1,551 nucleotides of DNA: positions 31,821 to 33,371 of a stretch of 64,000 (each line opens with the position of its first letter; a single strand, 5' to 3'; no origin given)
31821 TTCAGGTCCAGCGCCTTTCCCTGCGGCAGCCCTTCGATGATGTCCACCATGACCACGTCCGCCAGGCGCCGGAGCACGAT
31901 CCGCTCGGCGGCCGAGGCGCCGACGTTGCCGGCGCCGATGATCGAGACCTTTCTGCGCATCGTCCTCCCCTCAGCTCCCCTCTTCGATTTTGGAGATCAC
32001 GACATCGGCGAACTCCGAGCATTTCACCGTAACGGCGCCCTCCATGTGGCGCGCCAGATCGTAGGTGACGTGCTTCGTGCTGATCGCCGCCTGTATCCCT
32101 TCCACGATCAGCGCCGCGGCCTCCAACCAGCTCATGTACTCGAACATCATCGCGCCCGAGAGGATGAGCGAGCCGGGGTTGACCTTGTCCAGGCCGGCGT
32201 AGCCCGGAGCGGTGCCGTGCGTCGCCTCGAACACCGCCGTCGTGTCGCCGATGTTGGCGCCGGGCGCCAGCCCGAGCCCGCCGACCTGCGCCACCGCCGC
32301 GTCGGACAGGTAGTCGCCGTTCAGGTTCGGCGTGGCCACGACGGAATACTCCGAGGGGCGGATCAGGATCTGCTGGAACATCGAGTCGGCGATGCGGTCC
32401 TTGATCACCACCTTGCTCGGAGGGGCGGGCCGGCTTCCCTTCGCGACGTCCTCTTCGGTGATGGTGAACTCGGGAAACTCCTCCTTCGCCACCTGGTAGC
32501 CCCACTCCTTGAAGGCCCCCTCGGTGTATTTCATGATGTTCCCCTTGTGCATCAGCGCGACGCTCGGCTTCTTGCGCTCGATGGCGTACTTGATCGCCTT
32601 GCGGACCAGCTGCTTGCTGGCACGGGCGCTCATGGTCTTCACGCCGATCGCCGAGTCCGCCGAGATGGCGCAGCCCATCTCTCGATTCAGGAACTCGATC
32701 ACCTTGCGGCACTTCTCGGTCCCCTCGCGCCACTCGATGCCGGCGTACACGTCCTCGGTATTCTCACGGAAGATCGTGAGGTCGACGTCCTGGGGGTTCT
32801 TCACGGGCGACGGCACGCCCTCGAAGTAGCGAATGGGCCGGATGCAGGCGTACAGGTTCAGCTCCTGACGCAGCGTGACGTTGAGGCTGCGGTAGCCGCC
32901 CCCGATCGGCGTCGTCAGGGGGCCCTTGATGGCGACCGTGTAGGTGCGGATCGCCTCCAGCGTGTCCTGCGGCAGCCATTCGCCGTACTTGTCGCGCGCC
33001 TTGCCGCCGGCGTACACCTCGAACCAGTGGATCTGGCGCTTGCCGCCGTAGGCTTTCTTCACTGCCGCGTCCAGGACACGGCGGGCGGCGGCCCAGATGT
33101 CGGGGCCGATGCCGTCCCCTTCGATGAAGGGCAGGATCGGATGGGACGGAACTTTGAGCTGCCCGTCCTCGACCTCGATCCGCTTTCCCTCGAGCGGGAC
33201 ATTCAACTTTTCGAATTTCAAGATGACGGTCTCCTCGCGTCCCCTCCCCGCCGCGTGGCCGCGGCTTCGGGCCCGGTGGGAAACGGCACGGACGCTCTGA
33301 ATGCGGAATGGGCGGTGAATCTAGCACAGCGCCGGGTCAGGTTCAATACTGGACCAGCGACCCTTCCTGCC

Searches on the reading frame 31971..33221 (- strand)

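Call 6: search_protein_families(library=ncbifam, proteins=[window:31971-33221:-])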
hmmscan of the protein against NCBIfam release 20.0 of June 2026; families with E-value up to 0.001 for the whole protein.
window:31971-33221:- (416 aa): 18 families
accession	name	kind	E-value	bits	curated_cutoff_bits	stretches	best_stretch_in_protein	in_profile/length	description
TIGR00183.1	prok_nadp_idh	equivalog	3e-200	665.4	567.3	1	4-412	3-416/417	isocitrate dehydrogenase (NADP(+))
NF005425.0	PRK07006.1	equivalog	6.4e-191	634.6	490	1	4-411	3-415/416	NADP-dependent isocitrate dehydrogenase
NF005610.0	PRK07362.1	equivalog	8.8e-172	572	585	2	2-258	3-271/474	NADP-dependent isocitrate dehydrogenase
NF005036.0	PRK06451.1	equivalog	5.9e-149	496.3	484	1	8-413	4-409/412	NADP-dependent isocitrate dehydrogenase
NF006673.0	PRK09222.1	equivalog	6.5e-74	249.6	509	2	188-414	137-343/482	NADP-dependent isocitrate dehydrogenase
TIGR02088.1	LEU3_arch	subfamily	4.4e-73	246.3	409.8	3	270-391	191-312/324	isopropylmalate/isohomocitrate dehydrogenases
NF006529.0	PRK08997.1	equivalog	2.3e-70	237.2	510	1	32-411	8-334/335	isocitrate dehydrogenase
NF040626.1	AksF2_Meth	equivalog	5e-61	206.8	540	2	32-252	6-194/333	homoisocitrate dehydrogenase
TIGR02924.1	ICDH_alpha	equivalog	1.4e-58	199.1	561.35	2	187-413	132-338/473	isocitrate dehydrogenase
NF040619.1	AksF_Meth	equivalog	1.7e-56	191.8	500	1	32-393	6-334/343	homoisocitrate dehydrogenase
TIGR00175.1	mito_nad_idh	equivalog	2.2e-53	181.6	432.4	1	32-411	8-333/334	isocitrate dehydrogenase (NAD(+))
NF002898.0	PRK03437.1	equivalog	2.9e-46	158.3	393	2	31-254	8-213/347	3-isopropylmalate dehydrogenase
TIGR02089.1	TTC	equivalog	8.1e-41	140.1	470.4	1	32-392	8-338/352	tartrate dehydrogenase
NF040855.1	iso_homocit_dh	equivalog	6.5e-39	134.1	680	2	270-398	185-307/345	isocitrate--homoisocitrate dehydrogenase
TIGR00169.1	leuB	equivalog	1.4e-34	119.7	353.2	2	271-394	212-337/349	3-isopropylmalate dehydrogenase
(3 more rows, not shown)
